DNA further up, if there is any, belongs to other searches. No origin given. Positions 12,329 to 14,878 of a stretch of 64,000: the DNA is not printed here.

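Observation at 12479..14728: Unusual fusion of a polyprenyl-phosphate sugar synthase-like GT2 with a membrane-embedded processive (QxxRW) GT2 synthase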

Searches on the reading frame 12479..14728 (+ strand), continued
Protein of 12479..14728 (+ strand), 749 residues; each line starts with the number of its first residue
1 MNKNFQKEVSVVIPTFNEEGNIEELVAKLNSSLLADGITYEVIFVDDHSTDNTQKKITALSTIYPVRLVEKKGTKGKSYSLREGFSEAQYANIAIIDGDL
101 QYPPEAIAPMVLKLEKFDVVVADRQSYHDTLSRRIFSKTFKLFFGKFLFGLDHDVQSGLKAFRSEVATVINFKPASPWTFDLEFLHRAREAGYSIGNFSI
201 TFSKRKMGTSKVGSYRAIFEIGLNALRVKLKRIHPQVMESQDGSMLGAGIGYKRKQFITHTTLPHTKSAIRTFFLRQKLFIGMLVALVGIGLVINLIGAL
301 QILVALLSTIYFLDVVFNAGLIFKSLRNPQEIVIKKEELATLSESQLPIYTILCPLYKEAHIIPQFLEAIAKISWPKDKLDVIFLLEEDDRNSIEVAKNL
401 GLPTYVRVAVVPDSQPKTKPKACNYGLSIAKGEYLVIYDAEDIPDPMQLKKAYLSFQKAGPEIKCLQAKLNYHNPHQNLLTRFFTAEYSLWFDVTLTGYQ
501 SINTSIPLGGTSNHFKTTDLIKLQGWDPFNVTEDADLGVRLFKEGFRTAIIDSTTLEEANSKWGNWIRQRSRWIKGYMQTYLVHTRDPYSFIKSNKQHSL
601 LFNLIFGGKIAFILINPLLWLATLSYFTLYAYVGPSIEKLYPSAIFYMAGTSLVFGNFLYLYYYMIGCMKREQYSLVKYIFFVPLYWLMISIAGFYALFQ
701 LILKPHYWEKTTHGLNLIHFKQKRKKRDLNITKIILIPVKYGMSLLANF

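Call 69: find_homologous_proteins(query=L081:9401-11314:+, max_evalue=1e-20)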
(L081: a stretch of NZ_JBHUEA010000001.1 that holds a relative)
Query L081:9401-11314:+ (637 aa): 8000 proteins with E <= 1e-20 among 8000 candidates; the best 120 are listed.
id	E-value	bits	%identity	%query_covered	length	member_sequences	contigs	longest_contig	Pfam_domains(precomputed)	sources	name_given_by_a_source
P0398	0.0e+0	1149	100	79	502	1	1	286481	PF13632.13,PF13641.13,PF00535.33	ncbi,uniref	ncbi:glycosyltransferase family 2 protein [Amnibacterium endophyticum]|uniref:Glycosyltransferase fa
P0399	6.8e-294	994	87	75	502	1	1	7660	PF13632.13,PF13641.13,PF00535.33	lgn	-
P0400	4.8e-207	707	64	76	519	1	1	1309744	PF13632.13,PF13641.13,PF00535.33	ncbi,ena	-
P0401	1.5e-206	706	67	70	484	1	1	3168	PF13632.13,PF13641.13,PF00535.33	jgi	-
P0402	1.8e-204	699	66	73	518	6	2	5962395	PF13632.13,PF13641.13,PF00535.33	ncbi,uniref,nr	ncbi:glycosyltransferase [Mycolicibacterium mengxianglii]|uniref:glycosyltransferase n=1 Tax=Mycolic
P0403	2.1e-204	699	67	72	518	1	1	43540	PF13632.13,PF13641.13,PF00535.33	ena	-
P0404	8.6e-204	697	68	69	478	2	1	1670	PF13632.13,PF13641.13,PF00535.33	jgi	jgi:cellulose synthase/poly-beta-1,6-N-acetylglucosamine synthase-like glycosyltransferase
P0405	3.7e-201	688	67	72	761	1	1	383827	PF13632.13,PF13506.14,PF13641.13,PF04138.21,PF00535.33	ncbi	-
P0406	3.7e-201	688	65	74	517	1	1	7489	PF13632.13,PF13641.13,PF00535.33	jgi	-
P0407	1.6e-199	683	70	66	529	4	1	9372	PF13632.13,PF13641.13,PF00535.33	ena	-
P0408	2.0e-199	682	67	71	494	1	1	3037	PF13632.13,PF13641.13,PF00535.33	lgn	-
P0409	2.7e-199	682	63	74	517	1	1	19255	PF13632.13,PF13641.13,PF00535.33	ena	-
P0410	1.3e-198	680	69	66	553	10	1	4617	PF13632.13,PF13641.13,PF00535.33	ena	-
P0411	1.6e-198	679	66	71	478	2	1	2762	PF13632.13,PF13641.13,PF00535.33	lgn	-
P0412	1.9e-198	679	63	73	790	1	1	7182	PF13632.13,PF13641.13,PF04138.21,PF00535.33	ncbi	-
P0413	5.0e-198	678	67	71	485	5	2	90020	PF13632.13,PF13506.14,PF13641.13,PF00535.33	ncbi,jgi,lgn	jgi:cellulose synthase/poly-beta-1,6-N-acetylglucosamine synthase-like glycosyltransferase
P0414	1.0e-197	677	69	65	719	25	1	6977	PF13632.13,PF13641.13,PF00535.33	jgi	jgi:glycosyltransferase XagB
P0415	1.2e-197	676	71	64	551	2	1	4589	PF13632.13,PF13641.13,PF00535.33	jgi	jgi:glycosyltransferase XagB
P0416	3.5e-197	675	70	64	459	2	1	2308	PF13632.13,PF13641.13,PF00535.33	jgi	jgi:cellulose synthase/poly-beta-1,6-N-acetylglucosamine synthase-like glycosyltransferase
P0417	6.9e-197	674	65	72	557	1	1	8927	PF13632.13,PF13641.13,PF00535.33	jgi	jgi:glycosyltransferase XagB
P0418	4.2e-196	671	71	63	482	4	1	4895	PF13632.13,PF13641.13,PF00535.33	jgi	jgi:cellulose synthase/poly-beta-1,6-N-acetylglucosamine synthase-like glycosyltransferase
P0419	8.1e-196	670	69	64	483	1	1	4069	PF13632.13,PF13641.13,PF00535.33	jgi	jgi:cellulose synthase/poly-beta-1,6-N-acetylglucosamine synthase-like glycosyltransferase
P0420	1.0e-195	670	65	71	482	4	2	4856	PF13632.13,PF13641.13,PF00535.33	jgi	jgi:cellulose synthase/poly-beta-1,6-N-acetylglucosamine synthase-like glycosyltransferase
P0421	2.5e-195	669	68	65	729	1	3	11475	PF13632.13,PF13641.13,PF04138.21,PF00535.33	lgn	-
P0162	2.5e-195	669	67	68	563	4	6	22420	PF13632.13,PF13641.13,PF00535.33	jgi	jgi:glycosyltransferase XagB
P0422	2.9e-195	668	68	67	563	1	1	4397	PF13632.13,PF13641.13,PF00535.33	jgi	jgi:glycosyltransferase XagB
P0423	1.1e-194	667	69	66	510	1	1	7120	PF13632.13,PF13506.14,PF13641.13,PF00535.33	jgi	-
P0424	1.2e-194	666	69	65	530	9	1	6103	PF13632.13,PF13641.13,PF00535.33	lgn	-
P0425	3.5e-194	665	66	72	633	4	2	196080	PF13632.13,PF13641.13,PF04138.21,PF00535.33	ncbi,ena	-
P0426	7.9e-194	664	65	71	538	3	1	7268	PF13632.13,PF13506.14,PF13641.13,PF00535.33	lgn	-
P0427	1.1e-193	663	64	74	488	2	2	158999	PF13632.13,PF13506.14,PF13641.13,PF00535.33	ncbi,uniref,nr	ncbi:glycosyltransferase [Candidatus Nephthysia bennettiae]|uniref:Glycosyltransferase n=1 Tax=Candi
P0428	1.1e-193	663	68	64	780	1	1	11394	PF13632.13,PF13641.13,PF04138.21,PF00535.33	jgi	jgi:cellulose synthase/poly-beta-1,6-N-acetylglucosamine synthase-like glycosyltransferase/putative 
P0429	3.0e-193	662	67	66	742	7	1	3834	PF13632.13,PF13641.13,PF04138.21,PF00535.33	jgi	jgi:cellulose synthase/poly-beta-1,6-N-acetylglucosamine synthase-like glycosyltransferase/putative 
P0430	6.1e-193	661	66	70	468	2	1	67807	PF13632.13,PF13641.13,PF00535.33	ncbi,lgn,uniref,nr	ncbi:glycosyltransferase [Actinoplanes sp. RD1]|uniref:glycosyltransferase n=1 Tax=Actinoplanes sp. 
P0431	3.3e-192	658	64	72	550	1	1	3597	PF13632.13,PF13506.14,PF13641.13,PF00535.33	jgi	jgi:cellulose synthase/poly-beta-1,6-N-acetylglucosamine synthase-like glycosyltransferase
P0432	3.6e-192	658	65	72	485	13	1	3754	PF13632.13,PF13641.13,PF00535.33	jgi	jgi:cellulose synthase/poly-beta-1,6-N-acetylglucosamine synthase-like glycosyltransferase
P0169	8.9e-191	654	60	79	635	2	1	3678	PF13632.13,PF13641.13,PF04138.21,PF00535.33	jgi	jgi:cellulose synthase/poly-beta-1,6-N-acetylglucosamine synthase-like glycosyltransferase/putative 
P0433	1.1e-190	653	60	79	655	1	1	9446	PF13632.13,PF13641.13,PF04138.21,PF00535.33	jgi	jgi:cellulose synthase/poly-beta-1,6-N-acetylglucosamine synthase-like glycosyltransferase/putative 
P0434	1.4e-190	653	68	65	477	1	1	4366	PF13632.13,PF13641.13,PF00535.33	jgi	jgi:cellulose synthase/poly-beta-1,6-N-acetylglucosamine synthase-like glycosyltransferase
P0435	1.8e-190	653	63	70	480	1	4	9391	PF13632.13,PF13506.14,PF13641.13,PF00535.33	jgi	jgi:cellulose synthase/poly-beta-1,6-N-acetylglucosamine synthase-like glycosyltransferase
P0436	2.1e-190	652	69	64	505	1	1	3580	PF13632.13,PF13641.13,PF00535.33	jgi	jgi:glycosyltransferase XagB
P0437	1.3e-189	650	65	71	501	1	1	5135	PF13632.13,PF13641.13,PF00535.33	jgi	jgi:glycosyltransferase XagB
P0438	2.1e-189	649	62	75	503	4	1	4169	PF13632.13,PF13641.13,PF00535.33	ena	-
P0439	4.4e-187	641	66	65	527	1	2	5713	PF13632.13,PF13641.13,PF00535.33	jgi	jgi:cellulose synthase/poly-beta-1,6-N-acetylglucosamine synthase-like glycosyltransferase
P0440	1.3e-186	640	63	71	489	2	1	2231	PF13632.13,PF13641.13,PF00535.33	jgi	jgi:cellulose synthase/poly-beta-1,6-N-acetylglucosamine synthase-like glycosyltransferase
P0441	1.0e-185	637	65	66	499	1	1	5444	PF13632.13,PF13641.13,PF00535.33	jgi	jgi:cellulose synthase/poly-beta-1,6-N-acetylglucosamine synthase-like glycosyltransferase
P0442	1.4e-182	627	61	72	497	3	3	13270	PF13632.13,PF13506.14,PF13641.13,PF00535.33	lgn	-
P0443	7.8e-182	624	69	61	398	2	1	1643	PF13632.13,PF13641.13,PF00535.33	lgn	-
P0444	1.1e-179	617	62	71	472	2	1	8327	PF13632.13,PF13506.14,PF13641.13,PF00535.33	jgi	jgi:cellulose synthase/poly-beta-1,6-N-acetylglucosamine synthase-like glycosyltransferase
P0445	6.7e-179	614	58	70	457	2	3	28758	PF13632.13,PF13641.13,PF00535.33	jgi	jgi:cellulose synthase/poly-beta-1,6-N-acetylglucosamine synthase-like glycosyltransferase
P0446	3.6e-178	612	59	70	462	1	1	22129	PF13632.13,PF13641.13,PF00535.33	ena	-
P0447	7.5e-178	611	73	57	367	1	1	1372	PF13632.13,PF13506.14,PF13641.13,PF00535.33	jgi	jgi:cellulose synthase/poly-beta-1,6-N-acetylglucosamine synthase-like glycosyltransferase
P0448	1.8e-175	603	57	70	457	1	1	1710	PF13632.13,PF13641.13,PF00535.33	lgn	-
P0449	3.8e-173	595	58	69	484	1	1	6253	PF13632.13,PF13641.13,PF00535.33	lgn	-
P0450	1.4e-172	594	57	71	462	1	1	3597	PF13632.13,PF13641.13,PF00535.33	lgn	-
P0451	2.0e-171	590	57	70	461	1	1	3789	PF13632.13,PF13641.13,PF00535.33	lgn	-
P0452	1.2e-170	587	60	66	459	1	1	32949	PF13632.13,PF13641.13,PF00535.33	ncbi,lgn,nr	ncbi:MAG: glycosyl transferase [Candidatus Saccharibacteria bacterium]|nr:glycosyl transferase [Cand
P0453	2.0e-170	586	59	68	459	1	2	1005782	PF13632.13,PF13641.13,PF00535.33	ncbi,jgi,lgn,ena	-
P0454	2.1e-169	583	55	71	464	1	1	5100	PF13632.13,PF13506.14,PF13641.13,PF00535.33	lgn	-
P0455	7.9e-169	581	58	66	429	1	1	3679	PF13632.13,PF13641.13,PF00535.33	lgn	-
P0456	1.2e-168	581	59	65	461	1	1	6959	PF13632.13,PF13641.13,PF00535.33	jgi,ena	-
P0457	6.6e-163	562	51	71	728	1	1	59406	PF13632.13,PF10111.15,PF13506.14,PF13641.13,PF00535.33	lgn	-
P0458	6.7e-163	562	55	68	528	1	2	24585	PF13632.13,PF13641.13,PF00535.33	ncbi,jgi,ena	-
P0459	2.5e-162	560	55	69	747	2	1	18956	PF13632.13,PF10111.15,PF13506.14,PF13641.13,PF00535.33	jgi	jgi:cellulose synthase/poly-beta-1,6-N-acetylglucosamine synthase-like glycosyltransferase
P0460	7.4e-162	558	54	68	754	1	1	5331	PF13632.13,PF10111.15,PF13506.14,PF13641.13,PF00535.33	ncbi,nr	ncbi:MAG: glycosyltransferase [Patescibacteria group bacterium]|nr:glycosyltransferase [Patescibacte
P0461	7.6e-162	558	56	67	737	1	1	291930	PF13632.13,PF10111.15,PF13506.14,PF13641.13,PF00535.33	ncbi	-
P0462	3.2e-161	556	57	64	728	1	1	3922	PF13632.13,PF10111.15,PF13506.14,PF13641.13,PF00535.33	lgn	-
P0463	3.9e-161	556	59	61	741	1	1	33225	PF13632.13,PF10111.15,PF13506.14,PF13641.13,PF00535.33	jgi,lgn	-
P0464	4.3e-161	556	56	66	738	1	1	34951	PF13632.13,PF10111.15,PF13506.14,PF13641.13,PF00535.33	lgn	-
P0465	7.0e-161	555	56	66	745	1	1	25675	PF13632.13,PF10111.15,PF13506.14,PF13641.13,PF00535.33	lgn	-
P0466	9.2e-161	555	52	74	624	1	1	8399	PF13632.13,PF13641.13,PF00535.33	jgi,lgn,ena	-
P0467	1.0e-160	554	49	77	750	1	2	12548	PF13632.13,PF13506.14,PF13641.13,PF00535.33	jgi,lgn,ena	jgi:cellulose synthase/poly-beta-1,6-N-acetylglucosamine synthase-like glycosyltransferase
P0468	1.3e-160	554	55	68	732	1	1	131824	PF13632.13,PF10111.15,PF13506.14,PF13641.13,PF00535.33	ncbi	ncbi:MAG: glycosyltransferase [Candidatus Woesebacteria bacterium]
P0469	2.0e-160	553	54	67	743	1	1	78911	PF13632.13,PF13506.14,PF13641.13,PF00535.33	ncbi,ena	-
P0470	2.7e-160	553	54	71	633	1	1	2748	PF13632.13,PF13641.13,PF00535.33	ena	-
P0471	4.6e-160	552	55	69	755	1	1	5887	PF13632.13,PF10111.15,PF13506.14,PF13641.13,PF00535.33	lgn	-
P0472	5.6e-160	552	53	69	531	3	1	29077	PF13632.13,PF13641.13,PF00535.33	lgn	-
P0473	5.7e-160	552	54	65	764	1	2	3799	PF13632.13,PF10111.15,PF13641.13,PF00535.33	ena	-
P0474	9.0e-160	551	53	71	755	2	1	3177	PF13632.13,PF10111.15,PF13506.14,PF13641.13,PF00535.33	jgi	-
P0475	1.2e-159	551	54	68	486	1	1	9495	PF13632.13,PF13506.14,PF13641.13,PF00535.33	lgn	-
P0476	1.4e-159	551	52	69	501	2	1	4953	PF13632.13,PF13641.13,PF00535.33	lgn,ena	-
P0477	2.4e-159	550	54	68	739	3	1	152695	PF13632.13,PF10111.15,PF13506.14,PF13641.13,PF00535.33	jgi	-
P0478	3.5e-159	549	52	71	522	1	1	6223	PF13632.13,PF13641.13,PF00535.33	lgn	-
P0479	4.3e-159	549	54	68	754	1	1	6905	PF13632.13,PF10111.15,PF13506.14,PF13641.13,PF00535.33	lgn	-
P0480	5.3e-159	549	56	61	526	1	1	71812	PF13632.13,PF13641.13,PF00535.33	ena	-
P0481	8.1e-159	548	54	67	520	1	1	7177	PF13632.13,PF13641.13,PF00535.33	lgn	-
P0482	1.1e-158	548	54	71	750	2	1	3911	PF13632.13,PF10111.15,PF13641.13,PF00535.33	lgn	-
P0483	1.3e-158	547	55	67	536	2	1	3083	PF13632.13,PF13641.13,PF00535.33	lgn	-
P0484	1.3e-158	547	56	66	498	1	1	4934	PF13632.13,PF13506.14,PF13641.13,PF00535.33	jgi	jgi:cellulose synthase/poly-beta-1,6-N-acetylglucosamine synthase-like glycosyltransferase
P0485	1.9e-158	547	55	67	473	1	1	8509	PF13632.13,PF13641.13,PF00535.33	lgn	-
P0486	2.9e-158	546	52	71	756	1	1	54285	PF13632.13,PF13506.14,PF13641.13,PF00535.33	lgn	-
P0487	3.2e-158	546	51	76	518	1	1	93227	PF13632.13,PF13506.14,PF13641.13,PF00535.33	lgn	-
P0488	4.2e-158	546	52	70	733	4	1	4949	PF13632.13,PF13641.13,PF00535.33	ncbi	-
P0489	4.7e-158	546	53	68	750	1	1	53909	PF13632.13,PF10111.15,PF13506.14,PF13641.13,PF00535.33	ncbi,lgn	-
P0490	5.4e-158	545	49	75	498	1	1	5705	PF13632.13,PF13641.13,PF00535.33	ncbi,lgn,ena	-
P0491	6.6e-158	545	52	70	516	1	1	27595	PF13632.13,PF13641.13,PF00535.33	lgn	-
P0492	6.6e-158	545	50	74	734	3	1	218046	PF13632.13,PF13506.14,PF13641.13,PF00535.33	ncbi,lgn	-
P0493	6.6e-158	545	74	50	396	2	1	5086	PF13632.13,PF13506.14,PF13641.13,PF00535.33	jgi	jgi:cellulose synthase/poly-beta-1,6-N-acetylglucosamine synthase-like glycosyltransferase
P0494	7.3e-158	545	53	68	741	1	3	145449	PF13632.13,PF13641.13,PF00535.33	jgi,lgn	jgi:cellulose synthase/poly-beta-1,6-N-acetylglucosamine synthase-like glycosyltransferase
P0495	8.1e-158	545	53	69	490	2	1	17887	PF13632.13,PF13641.13,PF00535.33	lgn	-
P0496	8.3e-158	545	54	65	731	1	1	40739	PF13632.13,PF10111.15,PF13506.14,PF13641.13,PF00535.33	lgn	-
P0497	9.4e-158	545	56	67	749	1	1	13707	PF13632.13,PF10111.15,PF13506.14,PF13641.13,PF00535.33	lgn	-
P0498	9.8e-158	545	52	71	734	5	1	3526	PF13632.13,PF13506.14,PF13641.13,PF00535.33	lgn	-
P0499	1.1e-157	544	53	70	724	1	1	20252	PF13632.13,PF13506.14,PF13641.13,PF00535.33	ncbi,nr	ncbi:glycosyltransferase [Candidatus Roizmanbacteria bacterium]|nr:glycosyltransferase [Candidatus R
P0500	1.3e-157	544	58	62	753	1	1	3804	PF13632.13,PF10111.15,PF13506.14,PF13641.13,PF00535.33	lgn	-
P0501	1.3e-157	544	54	69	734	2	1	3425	PF13632.13,PF13506.14,PF13641.13,PF00535.33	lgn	-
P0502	1.5e-157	544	54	67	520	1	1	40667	PF13632.13,PF13641.13,PF00535.33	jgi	-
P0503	2.0e-157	544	55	63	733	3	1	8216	PF13632.13,PF13641.13,PF00535.33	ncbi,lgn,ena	-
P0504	2.3e-157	543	50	74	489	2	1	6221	PF13632.13,PF13641.13,PF00535.33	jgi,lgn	-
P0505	2.5e-157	543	50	74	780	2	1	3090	PF13632.13,PF10111.15,PF13506.14,PF13641.13,PF00535.33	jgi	-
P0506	3.1e-157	543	53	69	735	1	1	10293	PF13632.13,PF13641.13,PF00535.33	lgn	-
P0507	3.7e-157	543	50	75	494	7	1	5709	PF13632.13,PF13641.13,PF00535.33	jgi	jgi:cellulose synthase/poly-beta-1,6-N-acetylglucosamine synthase-like glycosyltransferase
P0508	3.9e-157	543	53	67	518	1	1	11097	PF13632.13,PF13641.13,PF00535.33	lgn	-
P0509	4.0e-157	542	53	70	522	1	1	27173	PF13632.13,PF13641.13,PF00535.33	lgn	-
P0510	4.3e-157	542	51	70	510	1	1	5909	PF13632.13,PF13506.14,PF13641.13,PF00535.33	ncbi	-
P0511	4.4e-157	542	54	66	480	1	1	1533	PF13632.13,PF13641.13,PF00535.33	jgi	jgi:cellulose synthase/poly-beta-1,6-N-acetylglucosamine synthase-like glycosyltransferase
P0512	4.7e-157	542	53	72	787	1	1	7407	PF13632.13,PF10111.15,PF13506.14,PF13641.13,PF00535.33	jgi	jgi:cellulose synthase/poly-beta-1,6-N-acetylglucosamine synthase-like glycosyltransferase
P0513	7.3e-157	542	54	65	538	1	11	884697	PF13632.13,PF13641.13,PF00535.33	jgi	jgi:glycosyltransferase XagB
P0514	7.8e-157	542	55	66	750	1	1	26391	PF13632.13,PF10111.15,PF13506.14,PF13641.13,PF00535.33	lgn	-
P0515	7.9e-157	542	50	77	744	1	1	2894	PF13632.13,PF13506.14,PF13641.13,PF00535.33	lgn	-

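Call 74: find_encoding_contigs(protein=P0513, flank=8000, max_places=2)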
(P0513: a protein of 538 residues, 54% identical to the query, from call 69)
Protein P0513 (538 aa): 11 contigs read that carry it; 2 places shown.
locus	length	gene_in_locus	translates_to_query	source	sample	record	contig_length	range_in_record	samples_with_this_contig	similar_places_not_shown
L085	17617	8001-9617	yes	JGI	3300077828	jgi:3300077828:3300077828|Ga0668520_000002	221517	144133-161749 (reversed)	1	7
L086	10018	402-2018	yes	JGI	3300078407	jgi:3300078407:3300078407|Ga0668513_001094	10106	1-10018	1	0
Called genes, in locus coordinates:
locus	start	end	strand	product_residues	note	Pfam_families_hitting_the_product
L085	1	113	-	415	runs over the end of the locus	PF00534:Glycos_transf_1, PF13692:Glyco_trans_1_4, PF13524:Glyco_trans_1_2 (weak)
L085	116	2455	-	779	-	PF09971:DUF2206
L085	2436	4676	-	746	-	PF13439:Glyco_transf_4, PF00534:Glycos_transf_1, PF13692:Glyco_trans_1_4, PF13524:Glyco_trans_1_2, PF13439:Glyco_transf_4, PF20706:GT4-conflict, PF00534:Glycos_transf_1, PF13692:Glyco_trans_1_4, +3 more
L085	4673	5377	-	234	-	PF01522:Polysacc_deac_1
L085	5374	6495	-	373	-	PF13439:Glyco_transf_4, PF20706:GT4-conflict, PF00534:Glycos_transf_1, PF13692:Glyco_trans_1_4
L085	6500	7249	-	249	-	PF00535:Glycos_transf_2, PF13641:Glyco_tranf_2_3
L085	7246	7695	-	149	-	-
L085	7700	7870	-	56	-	PF12728:HTH_17, PF00376:MerR (weak)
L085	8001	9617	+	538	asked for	PF00535:Glycos_transf_2, PF13641:Glyco_tranf_2_3, PF13632:Glyco_trans_2_3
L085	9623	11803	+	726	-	PF01943:Polysacc_synt (weak), PF13641:Glyco_tranf_2_3, PF00535:Glycos_transf_2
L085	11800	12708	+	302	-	PF00535:Glycos_transf_2, PF13641:Glyco_tranf_2_3, PF13632:Glyco_trans_2_3 (weak)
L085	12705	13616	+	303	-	PF00535:Glycos_transf_2, PF13641:Glyco_tranf_2_3 (weak)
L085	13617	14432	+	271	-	PF00535:Glycos_transf_2, PF10111:Glyco_tranf_2_2, PF13641:Glyco_tranf_2_3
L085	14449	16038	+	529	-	-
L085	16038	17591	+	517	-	PF13231:PMT_2 (weak)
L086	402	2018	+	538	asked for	PF00535:Glycos_transf_2, PF13641:Glyco_tranf_2_3, PF13632:Glyco_trans_2_3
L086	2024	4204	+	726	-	PF01943:Polysacc_synt (weak), PF13641:Glyco_tranf_2_3, PF00535:Glycos_transf_2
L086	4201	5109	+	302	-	PF00535:Glycos_transf_2, PF13641:Glyco_tranf_2_3, PF13632:Glyco_trans_2_3 (weak)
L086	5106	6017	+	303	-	PF00535:Glycos_transf_2, PF13641:Glyco_tranf_2_3 (weak)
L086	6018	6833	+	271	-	PF00535:Glycos_transf_2, PF10111:Glyco_tranf_2_2, PF13641:Glyco_tranf_2_3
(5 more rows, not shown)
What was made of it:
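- Closest known: Xanthomonas xagABCD biofilm polysaccharide cluster. Different: The label is an automatic one and also sits on a CPR-type locus (call 74).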

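Call 75: find_encoding_contigs(protein=P0402, flank=8000, max_places=1)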
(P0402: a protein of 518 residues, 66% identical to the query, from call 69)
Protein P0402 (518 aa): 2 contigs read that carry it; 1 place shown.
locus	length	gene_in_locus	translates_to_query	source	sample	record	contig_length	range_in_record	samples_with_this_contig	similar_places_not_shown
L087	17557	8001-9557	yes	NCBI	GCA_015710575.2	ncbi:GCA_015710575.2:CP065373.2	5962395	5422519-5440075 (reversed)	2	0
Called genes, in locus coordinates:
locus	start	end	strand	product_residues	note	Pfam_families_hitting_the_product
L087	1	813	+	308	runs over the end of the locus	PF00800:PDT, PF01842:ACT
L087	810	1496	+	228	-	PF00300:His_Phos_1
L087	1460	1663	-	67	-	-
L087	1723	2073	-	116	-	PF06262:Zincin_1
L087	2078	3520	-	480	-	PF13845:Septum_form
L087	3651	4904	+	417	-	PF02403:Seryl_tRNA_N, PF00587:tRNA-synt_2b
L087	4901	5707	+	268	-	PF18985:DUF5718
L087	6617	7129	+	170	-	PF04138:GtrA_DPMS_TM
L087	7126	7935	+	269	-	PF00535:Glycos_transf_2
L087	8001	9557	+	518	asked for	PF00535:Glycos_transf_2, PF13641:Glyco_tranf_2_3, PF13632:Glyco_trans_2_3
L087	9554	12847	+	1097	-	PF00535:Glycos_transf_2, PF00150:Cellulase (weak), PF26410:GH5_mannosidase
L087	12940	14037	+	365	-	PF03476:MOSC_N, PF03473:MOSC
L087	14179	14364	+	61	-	-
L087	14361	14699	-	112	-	-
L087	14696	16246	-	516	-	PF13483:Lactamase_B_3 (weak), PF12706:Lactamase_B_2 (weak), PF25451:SCP2_Rv3818, PF00355:Rieske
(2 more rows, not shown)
